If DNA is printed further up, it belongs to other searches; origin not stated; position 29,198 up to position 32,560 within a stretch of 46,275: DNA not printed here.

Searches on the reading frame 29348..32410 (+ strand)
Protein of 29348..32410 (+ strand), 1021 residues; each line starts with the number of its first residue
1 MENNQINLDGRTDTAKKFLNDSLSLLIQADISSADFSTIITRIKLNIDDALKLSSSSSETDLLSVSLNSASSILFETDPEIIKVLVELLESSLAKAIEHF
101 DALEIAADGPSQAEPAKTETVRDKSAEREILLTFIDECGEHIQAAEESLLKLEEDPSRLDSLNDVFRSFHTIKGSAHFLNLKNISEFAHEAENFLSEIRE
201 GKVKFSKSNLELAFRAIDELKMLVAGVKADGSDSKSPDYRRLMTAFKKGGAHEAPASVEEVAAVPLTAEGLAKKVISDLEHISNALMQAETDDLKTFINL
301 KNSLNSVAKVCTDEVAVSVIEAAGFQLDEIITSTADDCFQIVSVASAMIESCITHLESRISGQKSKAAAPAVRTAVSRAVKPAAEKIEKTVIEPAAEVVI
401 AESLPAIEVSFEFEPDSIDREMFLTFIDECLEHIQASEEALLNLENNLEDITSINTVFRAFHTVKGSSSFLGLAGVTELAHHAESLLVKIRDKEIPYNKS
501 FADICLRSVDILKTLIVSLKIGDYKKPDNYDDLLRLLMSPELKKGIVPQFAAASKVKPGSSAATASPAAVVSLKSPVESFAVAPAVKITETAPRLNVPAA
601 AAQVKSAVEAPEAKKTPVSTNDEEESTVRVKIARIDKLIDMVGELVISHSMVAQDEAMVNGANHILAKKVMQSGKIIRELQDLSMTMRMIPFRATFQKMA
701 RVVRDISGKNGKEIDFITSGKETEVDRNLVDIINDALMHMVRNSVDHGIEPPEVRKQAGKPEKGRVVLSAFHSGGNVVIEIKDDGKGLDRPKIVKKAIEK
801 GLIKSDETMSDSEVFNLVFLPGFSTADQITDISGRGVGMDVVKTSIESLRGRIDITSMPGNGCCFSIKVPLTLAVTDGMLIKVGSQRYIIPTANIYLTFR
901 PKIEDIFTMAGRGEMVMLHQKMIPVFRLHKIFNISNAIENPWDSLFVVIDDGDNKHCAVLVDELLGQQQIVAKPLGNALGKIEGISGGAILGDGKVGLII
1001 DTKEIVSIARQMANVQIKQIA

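Call 34: search_protein_families(library=pfam, proteins=[window:29348-32410:+], max_evalue=0.00001)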
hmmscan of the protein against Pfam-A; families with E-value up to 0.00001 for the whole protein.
window:29348-32410:+ (1021 aa): 4 families
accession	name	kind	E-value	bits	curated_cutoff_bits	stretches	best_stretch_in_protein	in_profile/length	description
PF01627.28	Hpt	-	1.1e-28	99.8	24.6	2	129-225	1-79/84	Hpt domain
PF01584.24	CheW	-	2e-18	66.8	23.5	1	878-1007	2-135/138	CheW-like domain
PF02518.31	HATPase_c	-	9.5e-18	65.1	26.4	1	735-872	4-110/111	Histidine kinase-, DNA gyrase B-, and HSP90-like ATPase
PF02895.20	H-kinase_dim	-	1.7e-12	48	23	1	625-687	1-68/68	Signal transducing histidine kinase, homodimeric domain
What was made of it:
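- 29348..33000 (+): Upstream operon partners: CheA (29348-32413, two Hpt domains) and CheW (32464-33000). Pfam (call 34).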
